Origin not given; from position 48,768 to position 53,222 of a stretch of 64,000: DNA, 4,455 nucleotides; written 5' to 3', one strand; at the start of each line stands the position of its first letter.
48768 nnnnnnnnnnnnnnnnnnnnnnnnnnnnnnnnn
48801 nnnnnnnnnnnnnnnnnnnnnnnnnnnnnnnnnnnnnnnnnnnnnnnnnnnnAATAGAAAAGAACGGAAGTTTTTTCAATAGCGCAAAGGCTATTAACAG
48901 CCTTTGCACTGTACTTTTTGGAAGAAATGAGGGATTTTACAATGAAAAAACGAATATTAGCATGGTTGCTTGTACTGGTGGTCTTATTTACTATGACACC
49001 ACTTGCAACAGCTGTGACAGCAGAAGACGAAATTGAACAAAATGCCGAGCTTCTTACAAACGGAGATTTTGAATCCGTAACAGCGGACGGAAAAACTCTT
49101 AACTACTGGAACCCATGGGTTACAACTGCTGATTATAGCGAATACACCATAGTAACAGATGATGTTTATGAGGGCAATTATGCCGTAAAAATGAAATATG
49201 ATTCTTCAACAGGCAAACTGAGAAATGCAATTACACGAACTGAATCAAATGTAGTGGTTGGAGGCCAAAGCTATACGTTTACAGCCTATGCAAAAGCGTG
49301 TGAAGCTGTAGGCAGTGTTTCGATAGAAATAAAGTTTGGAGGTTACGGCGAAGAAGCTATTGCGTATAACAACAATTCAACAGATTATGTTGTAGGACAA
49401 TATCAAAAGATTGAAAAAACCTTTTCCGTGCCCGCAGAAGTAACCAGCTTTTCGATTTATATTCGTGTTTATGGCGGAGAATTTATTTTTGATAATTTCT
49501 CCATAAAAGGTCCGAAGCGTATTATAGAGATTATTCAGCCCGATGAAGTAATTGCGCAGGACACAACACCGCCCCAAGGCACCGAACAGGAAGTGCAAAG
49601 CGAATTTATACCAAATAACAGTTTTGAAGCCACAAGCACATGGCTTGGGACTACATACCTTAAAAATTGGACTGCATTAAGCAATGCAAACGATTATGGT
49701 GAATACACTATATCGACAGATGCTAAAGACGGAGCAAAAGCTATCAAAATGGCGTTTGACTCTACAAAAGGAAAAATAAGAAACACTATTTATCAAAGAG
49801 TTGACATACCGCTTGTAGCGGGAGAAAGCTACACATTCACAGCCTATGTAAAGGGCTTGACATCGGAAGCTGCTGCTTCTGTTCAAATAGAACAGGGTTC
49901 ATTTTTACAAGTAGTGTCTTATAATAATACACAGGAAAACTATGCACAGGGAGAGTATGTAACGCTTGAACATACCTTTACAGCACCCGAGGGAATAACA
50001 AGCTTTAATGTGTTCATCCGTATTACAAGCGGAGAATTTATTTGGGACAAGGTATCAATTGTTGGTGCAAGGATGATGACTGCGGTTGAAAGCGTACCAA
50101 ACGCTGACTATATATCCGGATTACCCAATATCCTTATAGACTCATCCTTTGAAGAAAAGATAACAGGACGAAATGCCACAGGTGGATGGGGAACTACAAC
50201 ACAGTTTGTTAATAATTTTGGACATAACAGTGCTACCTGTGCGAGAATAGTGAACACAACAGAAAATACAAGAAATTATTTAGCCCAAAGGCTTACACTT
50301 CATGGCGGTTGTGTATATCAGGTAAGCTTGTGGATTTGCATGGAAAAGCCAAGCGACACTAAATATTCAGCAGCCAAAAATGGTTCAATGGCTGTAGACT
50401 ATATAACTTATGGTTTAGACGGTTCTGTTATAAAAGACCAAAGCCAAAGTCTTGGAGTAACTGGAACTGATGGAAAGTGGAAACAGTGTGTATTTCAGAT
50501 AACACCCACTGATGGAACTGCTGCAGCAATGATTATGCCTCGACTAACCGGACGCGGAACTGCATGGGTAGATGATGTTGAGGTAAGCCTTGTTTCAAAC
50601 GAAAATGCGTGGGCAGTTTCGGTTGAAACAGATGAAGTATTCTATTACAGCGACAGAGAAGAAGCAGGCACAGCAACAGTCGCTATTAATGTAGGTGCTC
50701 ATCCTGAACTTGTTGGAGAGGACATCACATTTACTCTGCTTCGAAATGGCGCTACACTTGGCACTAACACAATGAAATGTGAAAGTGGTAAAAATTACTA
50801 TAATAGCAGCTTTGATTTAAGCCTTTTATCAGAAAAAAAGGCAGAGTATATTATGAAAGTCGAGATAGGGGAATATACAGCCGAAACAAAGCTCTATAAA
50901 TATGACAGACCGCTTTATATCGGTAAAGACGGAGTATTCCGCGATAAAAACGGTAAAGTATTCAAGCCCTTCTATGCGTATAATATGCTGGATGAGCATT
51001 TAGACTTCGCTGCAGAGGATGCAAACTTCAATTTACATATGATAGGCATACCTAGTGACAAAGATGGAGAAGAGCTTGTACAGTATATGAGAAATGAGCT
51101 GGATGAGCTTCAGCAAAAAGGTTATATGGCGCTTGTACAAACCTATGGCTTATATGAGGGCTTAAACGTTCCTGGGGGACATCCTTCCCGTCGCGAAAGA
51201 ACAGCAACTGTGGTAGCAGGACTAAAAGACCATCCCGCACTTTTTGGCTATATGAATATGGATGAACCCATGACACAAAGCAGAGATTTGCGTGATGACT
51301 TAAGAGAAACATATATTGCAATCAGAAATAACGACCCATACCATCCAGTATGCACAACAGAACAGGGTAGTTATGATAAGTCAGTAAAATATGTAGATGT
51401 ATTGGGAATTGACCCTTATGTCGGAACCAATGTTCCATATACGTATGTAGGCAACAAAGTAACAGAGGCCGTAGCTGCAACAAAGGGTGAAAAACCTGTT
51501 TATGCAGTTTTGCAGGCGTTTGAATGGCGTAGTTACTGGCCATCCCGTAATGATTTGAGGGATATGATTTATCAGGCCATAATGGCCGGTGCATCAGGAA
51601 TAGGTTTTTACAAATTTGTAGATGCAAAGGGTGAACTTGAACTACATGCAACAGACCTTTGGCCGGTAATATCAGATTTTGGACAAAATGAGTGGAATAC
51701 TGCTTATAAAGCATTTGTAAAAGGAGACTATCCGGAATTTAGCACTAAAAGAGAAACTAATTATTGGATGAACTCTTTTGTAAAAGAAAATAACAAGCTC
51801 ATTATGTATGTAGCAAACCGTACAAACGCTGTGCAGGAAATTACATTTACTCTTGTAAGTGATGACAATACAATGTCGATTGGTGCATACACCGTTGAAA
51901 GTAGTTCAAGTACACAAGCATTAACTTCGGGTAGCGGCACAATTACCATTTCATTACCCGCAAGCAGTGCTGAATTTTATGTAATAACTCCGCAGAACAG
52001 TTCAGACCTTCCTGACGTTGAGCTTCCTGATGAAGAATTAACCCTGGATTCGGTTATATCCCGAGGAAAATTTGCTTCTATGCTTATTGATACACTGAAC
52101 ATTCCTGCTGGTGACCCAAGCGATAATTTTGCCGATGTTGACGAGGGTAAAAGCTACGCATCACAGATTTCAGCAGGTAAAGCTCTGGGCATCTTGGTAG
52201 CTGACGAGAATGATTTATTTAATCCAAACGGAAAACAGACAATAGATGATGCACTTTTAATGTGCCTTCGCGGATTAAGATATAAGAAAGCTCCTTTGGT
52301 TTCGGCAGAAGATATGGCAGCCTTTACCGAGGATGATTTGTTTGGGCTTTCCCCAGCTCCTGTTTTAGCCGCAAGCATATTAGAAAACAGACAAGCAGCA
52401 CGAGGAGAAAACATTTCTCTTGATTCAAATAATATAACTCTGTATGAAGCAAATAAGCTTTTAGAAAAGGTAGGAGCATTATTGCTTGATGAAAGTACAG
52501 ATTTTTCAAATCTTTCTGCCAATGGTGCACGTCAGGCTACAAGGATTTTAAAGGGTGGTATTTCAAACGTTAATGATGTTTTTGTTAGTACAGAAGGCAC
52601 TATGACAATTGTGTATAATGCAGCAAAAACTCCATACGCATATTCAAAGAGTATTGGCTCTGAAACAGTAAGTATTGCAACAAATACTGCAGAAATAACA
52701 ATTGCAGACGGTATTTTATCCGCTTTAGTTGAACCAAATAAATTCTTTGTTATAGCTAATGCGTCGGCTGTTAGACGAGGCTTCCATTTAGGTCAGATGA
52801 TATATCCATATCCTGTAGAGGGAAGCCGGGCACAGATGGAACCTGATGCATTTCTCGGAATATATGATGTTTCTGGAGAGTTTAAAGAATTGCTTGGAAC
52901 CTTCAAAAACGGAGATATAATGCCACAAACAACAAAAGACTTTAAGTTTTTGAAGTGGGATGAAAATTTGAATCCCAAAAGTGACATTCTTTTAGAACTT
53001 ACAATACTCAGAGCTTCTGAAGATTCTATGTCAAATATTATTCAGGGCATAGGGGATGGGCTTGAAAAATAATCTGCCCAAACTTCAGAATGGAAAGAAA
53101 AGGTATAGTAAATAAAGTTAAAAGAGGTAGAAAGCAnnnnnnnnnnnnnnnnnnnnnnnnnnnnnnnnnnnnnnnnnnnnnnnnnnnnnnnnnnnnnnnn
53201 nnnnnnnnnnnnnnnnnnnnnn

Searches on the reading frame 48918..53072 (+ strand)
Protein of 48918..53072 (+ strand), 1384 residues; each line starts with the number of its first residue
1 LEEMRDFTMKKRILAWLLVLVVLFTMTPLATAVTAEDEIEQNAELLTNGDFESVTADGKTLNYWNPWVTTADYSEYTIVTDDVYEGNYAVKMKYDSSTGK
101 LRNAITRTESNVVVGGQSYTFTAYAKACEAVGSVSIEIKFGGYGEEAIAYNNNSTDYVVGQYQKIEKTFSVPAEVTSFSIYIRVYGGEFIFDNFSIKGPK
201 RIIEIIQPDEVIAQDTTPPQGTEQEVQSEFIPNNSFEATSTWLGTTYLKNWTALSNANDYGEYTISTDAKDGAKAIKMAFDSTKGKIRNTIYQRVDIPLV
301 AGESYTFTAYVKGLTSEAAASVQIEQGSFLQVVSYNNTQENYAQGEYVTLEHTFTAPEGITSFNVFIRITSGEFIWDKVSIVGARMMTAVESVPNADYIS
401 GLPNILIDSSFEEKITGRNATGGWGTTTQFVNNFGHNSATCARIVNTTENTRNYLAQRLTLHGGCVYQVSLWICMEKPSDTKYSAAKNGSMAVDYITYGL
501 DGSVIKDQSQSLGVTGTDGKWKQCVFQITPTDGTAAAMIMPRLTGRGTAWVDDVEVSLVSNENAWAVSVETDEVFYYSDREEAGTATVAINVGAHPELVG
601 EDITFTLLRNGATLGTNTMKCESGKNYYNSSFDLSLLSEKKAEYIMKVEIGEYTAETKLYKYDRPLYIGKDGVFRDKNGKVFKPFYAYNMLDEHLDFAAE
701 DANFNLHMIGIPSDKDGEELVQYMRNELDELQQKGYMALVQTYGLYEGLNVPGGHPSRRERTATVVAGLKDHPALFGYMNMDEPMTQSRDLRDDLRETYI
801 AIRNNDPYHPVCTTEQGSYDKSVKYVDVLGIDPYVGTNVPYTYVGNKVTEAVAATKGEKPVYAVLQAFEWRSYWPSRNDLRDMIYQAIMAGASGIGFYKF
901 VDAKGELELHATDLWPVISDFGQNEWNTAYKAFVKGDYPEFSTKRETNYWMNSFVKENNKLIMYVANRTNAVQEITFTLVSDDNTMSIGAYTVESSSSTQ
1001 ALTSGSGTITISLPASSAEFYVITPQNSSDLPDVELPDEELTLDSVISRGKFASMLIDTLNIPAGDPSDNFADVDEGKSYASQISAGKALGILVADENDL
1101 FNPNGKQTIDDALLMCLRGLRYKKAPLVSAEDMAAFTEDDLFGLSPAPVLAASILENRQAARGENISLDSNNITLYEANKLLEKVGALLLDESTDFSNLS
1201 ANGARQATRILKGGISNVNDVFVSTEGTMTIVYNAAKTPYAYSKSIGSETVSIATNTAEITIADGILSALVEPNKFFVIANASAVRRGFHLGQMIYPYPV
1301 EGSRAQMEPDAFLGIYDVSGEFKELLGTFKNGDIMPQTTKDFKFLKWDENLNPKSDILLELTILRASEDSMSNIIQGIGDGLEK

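Call 8: search_protein_families(library=pfam, proteins=[window:48918-53072:+], max_evalue=0.1)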
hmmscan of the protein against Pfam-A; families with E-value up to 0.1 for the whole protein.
window:48918-53072:+ (1384 aa): 2 families
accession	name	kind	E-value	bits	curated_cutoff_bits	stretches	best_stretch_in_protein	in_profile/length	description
PF02018.23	CBM_4_9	-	1.1e-18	68.4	25.9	3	44-183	2-130/136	Carbohydrate binding domain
PF00395.25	SLH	-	0.082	13.3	20.8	0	1071-1105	2-36/44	S-layer homology domain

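Call 14: search_protein_families(library=ncbifam, proteins=[window:48918-53072:+], max_evalue=0.1)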
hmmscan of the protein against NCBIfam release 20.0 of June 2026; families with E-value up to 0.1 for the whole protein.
window:48918-53072:+ (1384 aa): 2 families
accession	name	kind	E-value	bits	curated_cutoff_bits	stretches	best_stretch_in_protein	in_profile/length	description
NF048003.1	GTA_spike_fiber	domain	7.9e-07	29.8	36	2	251-372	21-149/182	phage head spike fiber domain-containing protein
TIGR04362.1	choice_anch_C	subfamily_domain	1.9e-05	24.9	120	1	243-373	23-146/157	choice-of-anchor C family protein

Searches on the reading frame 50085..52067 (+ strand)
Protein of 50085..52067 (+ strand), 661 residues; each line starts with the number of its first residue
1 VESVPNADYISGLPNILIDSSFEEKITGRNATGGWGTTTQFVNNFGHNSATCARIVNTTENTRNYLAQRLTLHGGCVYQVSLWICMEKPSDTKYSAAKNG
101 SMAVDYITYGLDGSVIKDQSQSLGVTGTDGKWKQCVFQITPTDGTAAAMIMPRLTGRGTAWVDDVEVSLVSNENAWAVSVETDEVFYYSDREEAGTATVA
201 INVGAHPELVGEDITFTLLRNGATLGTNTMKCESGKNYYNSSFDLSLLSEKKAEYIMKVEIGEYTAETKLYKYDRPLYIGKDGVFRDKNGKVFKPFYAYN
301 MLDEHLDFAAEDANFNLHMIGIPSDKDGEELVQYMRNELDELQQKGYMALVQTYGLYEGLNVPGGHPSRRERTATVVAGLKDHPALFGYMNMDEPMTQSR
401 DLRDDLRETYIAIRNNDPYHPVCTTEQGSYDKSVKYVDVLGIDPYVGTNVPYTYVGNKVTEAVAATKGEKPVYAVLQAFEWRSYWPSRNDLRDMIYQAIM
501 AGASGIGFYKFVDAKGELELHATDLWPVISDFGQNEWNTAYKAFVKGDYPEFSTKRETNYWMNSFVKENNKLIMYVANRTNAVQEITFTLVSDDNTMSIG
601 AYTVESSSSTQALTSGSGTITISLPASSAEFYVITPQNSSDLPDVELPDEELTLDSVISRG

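Call 43: search_protein_families(library=pfam, proteins=[window:50085-52067:+], max_evalue=1)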
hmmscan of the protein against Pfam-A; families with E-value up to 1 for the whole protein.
window:50085-52067:+ (661 aa): 2 families
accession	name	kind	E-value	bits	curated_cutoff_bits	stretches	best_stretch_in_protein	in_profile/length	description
PF02018.23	CBM_4_9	-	0.00053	20.8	25.9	1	15-146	2-122/136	Carbohydrate binding domain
PF20803.2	PaaX_M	-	0.11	13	24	0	58-97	18-57/83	PaaX protein central Cas2-like domain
